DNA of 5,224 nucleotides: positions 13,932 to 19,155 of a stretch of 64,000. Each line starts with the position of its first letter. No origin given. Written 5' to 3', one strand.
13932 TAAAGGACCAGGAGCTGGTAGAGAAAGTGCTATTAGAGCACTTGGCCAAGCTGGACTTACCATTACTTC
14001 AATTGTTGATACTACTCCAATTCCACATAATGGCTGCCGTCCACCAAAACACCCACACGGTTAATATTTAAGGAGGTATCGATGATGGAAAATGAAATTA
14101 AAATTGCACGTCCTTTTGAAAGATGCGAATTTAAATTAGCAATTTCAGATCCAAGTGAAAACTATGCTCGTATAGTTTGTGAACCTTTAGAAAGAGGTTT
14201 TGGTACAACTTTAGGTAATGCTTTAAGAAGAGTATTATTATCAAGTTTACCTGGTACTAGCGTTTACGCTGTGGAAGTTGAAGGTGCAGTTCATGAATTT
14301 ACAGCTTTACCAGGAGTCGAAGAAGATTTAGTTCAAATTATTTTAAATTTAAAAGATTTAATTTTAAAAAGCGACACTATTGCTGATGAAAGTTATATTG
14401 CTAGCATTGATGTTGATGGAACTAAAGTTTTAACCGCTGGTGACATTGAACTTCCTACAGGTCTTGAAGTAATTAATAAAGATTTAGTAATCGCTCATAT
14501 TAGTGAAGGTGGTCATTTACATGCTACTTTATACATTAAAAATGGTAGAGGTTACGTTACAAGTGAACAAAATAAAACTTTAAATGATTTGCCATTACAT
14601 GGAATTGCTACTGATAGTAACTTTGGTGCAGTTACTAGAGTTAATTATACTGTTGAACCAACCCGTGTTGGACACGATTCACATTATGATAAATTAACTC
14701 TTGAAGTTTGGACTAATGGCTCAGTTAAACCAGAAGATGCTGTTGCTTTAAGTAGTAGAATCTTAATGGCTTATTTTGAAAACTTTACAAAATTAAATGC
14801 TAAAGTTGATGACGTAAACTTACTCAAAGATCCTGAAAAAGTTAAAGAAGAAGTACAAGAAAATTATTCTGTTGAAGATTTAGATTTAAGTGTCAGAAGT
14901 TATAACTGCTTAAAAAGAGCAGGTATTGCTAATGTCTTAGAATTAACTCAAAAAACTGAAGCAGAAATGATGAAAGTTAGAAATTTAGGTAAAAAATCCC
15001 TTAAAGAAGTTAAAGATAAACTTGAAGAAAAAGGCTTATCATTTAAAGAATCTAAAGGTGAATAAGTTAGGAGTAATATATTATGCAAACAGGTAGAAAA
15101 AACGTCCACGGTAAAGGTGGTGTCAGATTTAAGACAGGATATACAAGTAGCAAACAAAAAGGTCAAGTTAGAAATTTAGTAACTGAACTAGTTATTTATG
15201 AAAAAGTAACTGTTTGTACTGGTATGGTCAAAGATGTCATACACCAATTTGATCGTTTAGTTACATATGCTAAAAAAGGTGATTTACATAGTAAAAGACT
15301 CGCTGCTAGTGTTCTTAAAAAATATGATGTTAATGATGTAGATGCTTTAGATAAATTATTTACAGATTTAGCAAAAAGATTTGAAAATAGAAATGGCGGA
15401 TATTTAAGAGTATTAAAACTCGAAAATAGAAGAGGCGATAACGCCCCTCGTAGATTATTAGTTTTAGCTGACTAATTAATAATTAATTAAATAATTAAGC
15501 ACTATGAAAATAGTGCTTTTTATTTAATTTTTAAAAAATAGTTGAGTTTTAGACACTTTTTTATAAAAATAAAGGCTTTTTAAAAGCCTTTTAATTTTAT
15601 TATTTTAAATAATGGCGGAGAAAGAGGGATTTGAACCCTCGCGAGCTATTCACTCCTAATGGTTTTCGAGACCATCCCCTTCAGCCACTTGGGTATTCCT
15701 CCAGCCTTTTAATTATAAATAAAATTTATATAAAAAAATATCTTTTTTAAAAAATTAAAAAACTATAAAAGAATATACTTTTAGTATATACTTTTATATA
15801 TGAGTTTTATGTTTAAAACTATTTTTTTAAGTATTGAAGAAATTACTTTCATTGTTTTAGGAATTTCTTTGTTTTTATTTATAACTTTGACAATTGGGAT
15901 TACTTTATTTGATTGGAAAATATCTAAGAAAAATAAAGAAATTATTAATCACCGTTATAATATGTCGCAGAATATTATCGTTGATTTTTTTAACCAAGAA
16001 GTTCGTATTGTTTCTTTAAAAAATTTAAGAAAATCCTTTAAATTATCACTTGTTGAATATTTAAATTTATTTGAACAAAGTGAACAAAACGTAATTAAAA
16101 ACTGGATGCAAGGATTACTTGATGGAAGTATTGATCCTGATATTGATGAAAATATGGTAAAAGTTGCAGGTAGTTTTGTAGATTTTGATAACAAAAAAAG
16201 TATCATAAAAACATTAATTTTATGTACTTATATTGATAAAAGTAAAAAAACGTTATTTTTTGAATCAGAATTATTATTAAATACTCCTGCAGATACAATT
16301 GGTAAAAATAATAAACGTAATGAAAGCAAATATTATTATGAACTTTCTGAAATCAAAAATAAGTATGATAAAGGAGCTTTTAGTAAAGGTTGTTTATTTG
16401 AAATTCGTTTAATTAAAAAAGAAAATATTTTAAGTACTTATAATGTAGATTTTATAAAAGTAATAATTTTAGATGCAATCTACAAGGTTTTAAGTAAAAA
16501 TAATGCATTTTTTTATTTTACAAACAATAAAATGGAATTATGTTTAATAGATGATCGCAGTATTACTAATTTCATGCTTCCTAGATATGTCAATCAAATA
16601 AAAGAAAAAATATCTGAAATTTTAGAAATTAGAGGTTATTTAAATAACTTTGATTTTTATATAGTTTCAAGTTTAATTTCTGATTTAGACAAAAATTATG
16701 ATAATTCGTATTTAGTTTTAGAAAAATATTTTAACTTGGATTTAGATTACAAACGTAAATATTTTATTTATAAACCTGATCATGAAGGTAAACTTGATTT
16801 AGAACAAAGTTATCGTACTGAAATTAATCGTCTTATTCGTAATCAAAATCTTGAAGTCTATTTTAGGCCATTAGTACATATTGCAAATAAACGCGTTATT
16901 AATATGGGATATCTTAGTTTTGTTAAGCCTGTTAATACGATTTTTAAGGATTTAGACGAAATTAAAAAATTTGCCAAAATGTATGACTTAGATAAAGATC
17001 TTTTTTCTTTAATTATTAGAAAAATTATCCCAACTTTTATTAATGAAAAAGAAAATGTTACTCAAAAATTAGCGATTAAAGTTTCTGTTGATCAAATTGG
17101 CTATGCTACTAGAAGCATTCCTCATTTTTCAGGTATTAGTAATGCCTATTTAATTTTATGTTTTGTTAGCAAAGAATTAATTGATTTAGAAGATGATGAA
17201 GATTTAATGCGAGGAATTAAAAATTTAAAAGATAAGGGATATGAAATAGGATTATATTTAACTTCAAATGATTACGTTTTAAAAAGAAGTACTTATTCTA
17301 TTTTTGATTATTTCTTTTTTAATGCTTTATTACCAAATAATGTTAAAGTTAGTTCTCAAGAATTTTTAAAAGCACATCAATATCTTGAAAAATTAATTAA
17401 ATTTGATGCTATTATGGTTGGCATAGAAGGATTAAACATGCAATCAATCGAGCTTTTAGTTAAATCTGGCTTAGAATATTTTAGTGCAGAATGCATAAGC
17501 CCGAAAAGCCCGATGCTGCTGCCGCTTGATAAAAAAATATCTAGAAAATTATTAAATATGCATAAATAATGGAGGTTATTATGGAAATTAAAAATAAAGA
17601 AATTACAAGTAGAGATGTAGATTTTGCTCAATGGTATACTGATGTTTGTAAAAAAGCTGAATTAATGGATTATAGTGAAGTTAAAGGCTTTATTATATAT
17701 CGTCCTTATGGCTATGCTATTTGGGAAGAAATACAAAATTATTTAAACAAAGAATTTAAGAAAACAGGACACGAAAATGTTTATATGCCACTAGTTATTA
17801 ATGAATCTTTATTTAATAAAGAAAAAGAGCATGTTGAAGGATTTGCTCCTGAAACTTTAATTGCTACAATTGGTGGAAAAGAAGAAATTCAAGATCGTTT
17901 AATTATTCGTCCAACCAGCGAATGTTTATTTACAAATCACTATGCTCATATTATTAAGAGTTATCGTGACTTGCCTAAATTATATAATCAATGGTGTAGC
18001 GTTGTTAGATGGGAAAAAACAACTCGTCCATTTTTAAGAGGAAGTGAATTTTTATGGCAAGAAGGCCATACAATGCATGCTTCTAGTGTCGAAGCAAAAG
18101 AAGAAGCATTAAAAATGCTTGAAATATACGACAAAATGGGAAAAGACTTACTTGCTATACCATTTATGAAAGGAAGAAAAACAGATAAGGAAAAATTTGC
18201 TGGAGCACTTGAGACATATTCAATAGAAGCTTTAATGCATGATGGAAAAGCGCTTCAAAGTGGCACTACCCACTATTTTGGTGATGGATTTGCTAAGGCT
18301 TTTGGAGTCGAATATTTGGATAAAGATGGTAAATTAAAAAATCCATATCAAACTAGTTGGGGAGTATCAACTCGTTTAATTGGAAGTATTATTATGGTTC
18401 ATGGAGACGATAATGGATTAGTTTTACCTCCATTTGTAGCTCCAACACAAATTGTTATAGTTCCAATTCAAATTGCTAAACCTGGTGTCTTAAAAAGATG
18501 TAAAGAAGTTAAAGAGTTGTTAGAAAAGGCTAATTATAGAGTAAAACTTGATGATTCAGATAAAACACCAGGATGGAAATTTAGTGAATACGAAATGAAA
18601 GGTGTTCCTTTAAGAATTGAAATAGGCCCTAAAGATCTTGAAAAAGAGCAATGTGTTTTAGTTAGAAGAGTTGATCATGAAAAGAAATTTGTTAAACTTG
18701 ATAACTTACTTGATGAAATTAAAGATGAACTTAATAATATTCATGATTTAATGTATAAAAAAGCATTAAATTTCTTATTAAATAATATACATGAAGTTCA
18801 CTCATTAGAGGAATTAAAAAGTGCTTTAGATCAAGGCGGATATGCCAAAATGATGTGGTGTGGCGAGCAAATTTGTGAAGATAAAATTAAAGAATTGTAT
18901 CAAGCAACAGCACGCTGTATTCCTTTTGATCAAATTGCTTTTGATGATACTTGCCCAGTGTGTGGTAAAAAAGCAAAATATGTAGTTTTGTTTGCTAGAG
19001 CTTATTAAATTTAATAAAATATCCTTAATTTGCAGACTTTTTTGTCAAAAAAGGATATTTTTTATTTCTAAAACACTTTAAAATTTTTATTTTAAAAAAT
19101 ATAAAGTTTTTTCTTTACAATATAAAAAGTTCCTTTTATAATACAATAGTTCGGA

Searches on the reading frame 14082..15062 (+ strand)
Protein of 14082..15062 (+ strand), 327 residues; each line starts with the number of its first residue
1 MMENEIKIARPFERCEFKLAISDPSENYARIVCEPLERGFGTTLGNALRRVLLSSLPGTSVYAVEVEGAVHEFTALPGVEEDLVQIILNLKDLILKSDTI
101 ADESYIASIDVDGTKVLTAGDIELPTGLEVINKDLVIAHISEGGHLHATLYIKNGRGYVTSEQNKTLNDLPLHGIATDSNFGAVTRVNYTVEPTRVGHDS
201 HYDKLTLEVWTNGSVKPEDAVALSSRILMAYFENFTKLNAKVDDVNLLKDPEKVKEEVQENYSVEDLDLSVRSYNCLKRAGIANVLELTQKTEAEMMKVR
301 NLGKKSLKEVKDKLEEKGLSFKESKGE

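Call 72: search_protein_families(library=pfam, proteins=[window:14082-15062:+], max_evalue=0.00001)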
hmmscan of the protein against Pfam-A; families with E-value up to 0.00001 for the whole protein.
window:14082-15062:+ (327 aa): 3 families
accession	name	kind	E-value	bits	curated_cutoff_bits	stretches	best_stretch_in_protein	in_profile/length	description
PF01000.31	RNA_pol_A_bac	-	3.2e-28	98.8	33.9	1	64-181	1-118/119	RNA polymerase Rpb3/RpoA insert domain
PF03118.21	RNA_pol_A_CTD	-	4.9e-26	90.7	23.8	1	253-316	4-67/67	Bacterial RNA polymerase, alpha chain C terminal domain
PF01193.29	RNA_pol_L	-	4.2e-22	78.1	24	1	34-230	1-72/74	RNA polymerase Rpb3/Rpb11 dimerisation domain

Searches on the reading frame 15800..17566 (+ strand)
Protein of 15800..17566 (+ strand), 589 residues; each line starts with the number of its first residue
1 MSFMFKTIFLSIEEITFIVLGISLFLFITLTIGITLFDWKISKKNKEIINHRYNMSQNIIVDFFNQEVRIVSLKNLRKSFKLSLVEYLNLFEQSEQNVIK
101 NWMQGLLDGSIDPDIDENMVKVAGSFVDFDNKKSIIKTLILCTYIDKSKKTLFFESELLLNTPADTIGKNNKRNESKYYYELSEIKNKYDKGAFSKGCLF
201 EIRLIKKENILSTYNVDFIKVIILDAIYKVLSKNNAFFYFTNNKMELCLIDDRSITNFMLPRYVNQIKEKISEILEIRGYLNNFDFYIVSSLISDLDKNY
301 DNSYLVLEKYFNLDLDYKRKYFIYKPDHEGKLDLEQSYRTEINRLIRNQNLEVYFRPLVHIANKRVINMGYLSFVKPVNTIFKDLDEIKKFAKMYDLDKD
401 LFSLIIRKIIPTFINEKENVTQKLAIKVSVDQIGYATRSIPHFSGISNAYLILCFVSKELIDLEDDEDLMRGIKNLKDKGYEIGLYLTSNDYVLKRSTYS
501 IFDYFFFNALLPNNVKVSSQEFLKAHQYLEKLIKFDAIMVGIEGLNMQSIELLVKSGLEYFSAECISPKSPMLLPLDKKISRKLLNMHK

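Call 72: search_protein_families(library=pfam, proteins=[window:15800-17566:+], max_evalue=0.00001)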
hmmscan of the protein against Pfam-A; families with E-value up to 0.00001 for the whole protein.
window:15800-17566:+ (589 aa): 0 families

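Call 97: search_protein_families(library=pfam, proteins=[window:15800-17566:+], max_evalue=0.01)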
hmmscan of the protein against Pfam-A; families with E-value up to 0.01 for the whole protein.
window:15800-17566:+ (589 aa): 1 family
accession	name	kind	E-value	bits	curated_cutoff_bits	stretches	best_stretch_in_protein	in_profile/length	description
PF00563.25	EAL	-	5.3e-05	23.1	31.3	1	341-485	3-151/236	EAL domain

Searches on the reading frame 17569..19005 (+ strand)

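Call 72: search_protein_families(library=pfam, proteins=[window:17569-19005:+], max_evalue=0.00001)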
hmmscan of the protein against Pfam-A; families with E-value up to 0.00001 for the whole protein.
window:17569-19005:+ (479 aa): 3 families
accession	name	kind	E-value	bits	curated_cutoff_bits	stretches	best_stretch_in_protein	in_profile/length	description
PF09180.16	ProRS-C_1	-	4.1e-25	88.2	31.5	1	413-479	1-71/71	Prolyl-tRNA synthetase, C-terminal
PF03129.25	HGTP_anticodon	-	4.2e-21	75.4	21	1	294-386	1-93/94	Anticodon binding domain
PF00587.30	tRNA-synt_2b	-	4.1e-20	73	29.3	1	106-275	6-176/179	tRNA synthetase class II core domain (G, H, P, S and T)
